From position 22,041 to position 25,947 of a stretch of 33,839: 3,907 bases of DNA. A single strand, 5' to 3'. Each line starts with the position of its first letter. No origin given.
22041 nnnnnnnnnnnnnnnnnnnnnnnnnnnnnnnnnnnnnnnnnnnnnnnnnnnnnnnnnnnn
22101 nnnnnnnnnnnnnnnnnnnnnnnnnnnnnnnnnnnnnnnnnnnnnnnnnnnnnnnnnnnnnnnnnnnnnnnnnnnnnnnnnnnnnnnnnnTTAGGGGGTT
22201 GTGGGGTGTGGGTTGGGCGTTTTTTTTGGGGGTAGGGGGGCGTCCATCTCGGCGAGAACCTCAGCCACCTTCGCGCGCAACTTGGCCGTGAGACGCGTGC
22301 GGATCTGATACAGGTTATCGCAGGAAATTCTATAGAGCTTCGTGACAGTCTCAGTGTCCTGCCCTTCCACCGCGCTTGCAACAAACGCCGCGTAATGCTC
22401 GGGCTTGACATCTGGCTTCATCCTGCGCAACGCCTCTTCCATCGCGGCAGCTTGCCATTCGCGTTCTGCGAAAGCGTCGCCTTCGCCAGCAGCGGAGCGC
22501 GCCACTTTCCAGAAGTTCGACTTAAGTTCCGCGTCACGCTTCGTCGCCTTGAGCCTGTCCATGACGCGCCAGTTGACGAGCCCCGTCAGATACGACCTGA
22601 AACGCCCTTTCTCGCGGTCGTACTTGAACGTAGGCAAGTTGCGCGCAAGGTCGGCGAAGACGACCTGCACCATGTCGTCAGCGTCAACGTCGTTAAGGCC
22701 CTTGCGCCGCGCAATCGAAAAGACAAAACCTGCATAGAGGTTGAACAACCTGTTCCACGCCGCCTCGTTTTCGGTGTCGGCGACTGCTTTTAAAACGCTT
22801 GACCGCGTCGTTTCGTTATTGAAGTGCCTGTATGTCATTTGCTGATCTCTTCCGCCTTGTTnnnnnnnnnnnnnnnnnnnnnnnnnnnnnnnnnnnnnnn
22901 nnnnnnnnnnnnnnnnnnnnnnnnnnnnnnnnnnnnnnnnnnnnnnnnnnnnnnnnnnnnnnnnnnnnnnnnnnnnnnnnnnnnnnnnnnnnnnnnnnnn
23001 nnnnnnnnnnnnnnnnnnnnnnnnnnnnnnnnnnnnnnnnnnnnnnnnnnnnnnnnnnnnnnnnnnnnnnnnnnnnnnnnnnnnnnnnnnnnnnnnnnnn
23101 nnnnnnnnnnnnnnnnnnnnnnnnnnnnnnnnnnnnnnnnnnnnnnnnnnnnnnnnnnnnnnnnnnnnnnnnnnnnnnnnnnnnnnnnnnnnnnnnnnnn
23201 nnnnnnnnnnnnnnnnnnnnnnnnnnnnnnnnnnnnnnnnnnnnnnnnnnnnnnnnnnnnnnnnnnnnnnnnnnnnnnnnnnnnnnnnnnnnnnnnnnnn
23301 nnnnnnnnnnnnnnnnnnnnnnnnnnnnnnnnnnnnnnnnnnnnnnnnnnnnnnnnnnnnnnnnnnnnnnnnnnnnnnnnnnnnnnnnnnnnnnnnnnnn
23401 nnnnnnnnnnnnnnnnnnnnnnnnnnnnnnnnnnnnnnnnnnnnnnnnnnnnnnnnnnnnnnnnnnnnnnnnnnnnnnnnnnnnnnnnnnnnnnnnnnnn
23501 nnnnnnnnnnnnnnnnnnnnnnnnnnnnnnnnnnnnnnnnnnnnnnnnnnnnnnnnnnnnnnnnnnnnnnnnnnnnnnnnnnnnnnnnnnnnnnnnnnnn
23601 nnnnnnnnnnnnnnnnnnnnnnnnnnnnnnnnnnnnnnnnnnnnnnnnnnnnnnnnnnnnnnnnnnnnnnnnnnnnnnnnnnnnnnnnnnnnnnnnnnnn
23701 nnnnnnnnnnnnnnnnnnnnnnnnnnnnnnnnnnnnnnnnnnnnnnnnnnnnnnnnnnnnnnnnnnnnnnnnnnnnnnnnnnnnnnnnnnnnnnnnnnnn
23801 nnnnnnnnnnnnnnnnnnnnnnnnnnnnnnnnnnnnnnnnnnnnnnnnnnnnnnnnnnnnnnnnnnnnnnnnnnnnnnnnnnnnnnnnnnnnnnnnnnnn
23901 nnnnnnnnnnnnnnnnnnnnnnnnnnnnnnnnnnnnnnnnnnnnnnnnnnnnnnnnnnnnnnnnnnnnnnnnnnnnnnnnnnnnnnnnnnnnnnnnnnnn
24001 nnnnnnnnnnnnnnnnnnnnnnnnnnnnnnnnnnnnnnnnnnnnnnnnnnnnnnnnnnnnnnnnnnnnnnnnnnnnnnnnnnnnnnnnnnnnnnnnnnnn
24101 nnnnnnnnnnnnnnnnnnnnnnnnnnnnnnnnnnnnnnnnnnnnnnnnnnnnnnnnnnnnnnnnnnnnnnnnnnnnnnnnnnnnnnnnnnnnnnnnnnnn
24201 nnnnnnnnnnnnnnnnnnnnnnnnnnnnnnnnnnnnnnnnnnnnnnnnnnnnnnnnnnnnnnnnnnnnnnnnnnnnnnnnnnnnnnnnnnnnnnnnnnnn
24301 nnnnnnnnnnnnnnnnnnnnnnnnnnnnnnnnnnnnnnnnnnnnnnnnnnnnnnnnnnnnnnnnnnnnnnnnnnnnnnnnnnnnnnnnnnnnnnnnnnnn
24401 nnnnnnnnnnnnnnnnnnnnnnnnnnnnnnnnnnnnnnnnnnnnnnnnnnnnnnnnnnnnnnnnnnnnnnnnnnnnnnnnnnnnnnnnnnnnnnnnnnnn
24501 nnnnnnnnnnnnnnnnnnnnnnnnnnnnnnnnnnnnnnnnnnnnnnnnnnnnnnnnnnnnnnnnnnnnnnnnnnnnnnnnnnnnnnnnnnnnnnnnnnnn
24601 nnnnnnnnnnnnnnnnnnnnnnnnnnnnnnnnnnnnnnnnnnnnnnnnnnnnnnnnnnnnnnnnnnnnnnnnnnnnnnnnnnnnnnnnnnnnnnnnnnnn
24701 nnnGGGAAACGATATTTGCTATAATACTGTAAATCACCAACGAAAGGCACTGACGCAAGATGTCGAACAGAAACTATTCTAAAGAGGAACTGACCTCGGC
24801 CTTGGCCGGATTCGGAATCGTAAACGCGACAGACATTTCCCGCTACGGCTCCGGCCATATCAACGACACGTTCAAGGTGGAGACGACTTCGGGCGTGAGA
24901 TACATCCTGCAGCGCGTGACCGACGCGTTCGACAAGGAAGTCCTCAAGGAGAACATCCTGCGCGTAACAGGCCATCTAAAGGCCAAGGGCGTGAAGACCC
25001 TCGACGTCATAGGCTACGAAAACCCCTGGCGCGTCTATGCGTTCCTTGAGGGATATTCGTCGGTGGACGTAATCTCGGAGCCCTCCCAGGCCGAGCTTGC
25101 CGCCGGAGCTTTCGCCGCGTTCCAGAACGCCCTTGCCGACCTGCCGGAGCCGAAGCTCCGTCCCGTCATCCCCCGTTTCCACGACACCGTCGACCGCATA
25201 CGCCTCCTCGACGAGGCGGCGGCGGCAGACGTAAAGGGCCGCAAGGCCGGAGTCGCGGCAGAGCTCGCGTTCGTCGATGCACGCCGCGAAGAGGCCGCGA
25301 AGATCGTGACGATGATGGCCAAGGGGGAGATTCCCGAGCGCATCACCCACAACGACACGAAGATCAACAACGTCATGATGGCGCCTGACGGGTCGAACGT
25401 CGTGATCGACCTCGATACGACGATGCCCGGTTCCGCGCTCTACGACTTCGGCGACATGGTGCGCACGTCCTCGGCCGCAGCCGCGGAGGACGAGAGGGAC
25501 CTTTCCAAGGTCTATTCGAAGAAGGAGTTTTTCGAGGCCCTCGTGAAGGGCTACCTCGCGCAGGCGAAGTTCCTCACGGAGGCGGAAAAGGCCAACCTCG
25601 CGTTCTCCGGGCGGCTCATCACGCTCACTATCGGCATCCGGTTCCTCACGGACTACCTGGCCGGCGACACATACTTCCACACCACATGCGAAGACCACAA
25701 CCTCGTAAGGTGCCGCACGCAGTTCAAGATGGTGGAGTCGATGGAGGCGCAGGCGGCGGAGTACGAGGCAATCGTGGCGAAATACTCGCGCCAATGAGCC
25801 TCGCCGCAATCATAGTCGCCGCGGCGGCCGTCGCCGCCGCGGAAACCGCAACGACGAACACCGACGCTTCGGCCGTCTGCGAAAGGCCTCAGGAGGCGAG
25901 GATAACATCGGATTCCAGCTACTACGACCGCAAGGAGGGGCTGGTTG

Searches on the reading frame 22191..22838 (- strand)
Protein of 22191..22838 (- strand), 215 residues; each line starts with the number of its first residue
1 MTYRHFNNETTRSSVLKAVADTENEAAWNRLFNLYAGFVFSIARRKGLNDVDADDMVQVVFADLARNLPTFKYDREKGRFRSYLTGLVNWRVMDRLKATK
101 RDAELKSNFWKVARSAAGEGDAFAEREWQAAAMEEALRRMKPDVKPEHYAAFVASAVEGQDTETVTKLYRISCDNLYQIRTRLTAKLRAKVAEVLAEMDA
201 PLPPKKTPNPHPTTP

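Call 46: search_protein_families(library=pfam, proteins=[window:22191-22838:-], max_evalue=0.001)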
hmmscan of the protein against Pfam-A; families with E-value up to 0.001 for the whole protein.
window:22191-22838:- (215 aa): 1 family
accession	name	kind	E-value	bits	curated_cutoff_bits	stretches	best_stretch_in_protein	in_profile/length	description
PF04542.20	Sigma70_r2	-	7.7e-10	38.9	24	1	31-101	1-70/71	Sigma-70 region 2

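Call 62: find_encoding_contigs(protein=window:22191-22838:-, flank=10000, max_places=6)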
Protein window:22191-22838:- (215 aa): 2 contigs read that carry it; 2 places shown.
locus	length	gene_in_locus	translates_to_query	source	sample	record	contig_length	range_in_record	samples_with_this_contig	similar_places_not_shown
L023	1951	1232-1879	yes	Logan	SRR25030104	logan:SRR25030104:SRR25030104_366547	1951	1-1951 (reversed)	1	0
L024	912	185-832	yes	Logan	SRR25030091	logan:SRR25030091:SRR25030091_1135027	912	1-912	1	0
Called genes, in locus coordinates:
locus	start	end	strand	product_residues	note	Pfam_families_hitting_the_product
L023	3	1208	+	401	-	?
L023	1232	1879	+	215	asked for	PF04542:Sigma70_r2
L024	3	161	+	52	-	?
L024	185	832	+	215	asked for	PF04542:Sigma70_r2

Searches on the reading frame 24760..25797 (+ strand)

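Call 68: search_protein_families(library=pfam, proteins=[window:24760-25797:+], max_evalue=0.01)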
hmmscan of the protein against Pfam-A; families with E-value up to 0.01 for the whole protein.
window:24760-25797:+ (345 aa): 1 family
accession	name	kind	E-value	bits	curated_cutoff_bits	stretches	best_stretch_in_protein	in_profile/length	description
PF01636.29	APH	-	4.1e-23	82.8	23.2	1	26-238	2-214/239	Phosphotransferase enzyme family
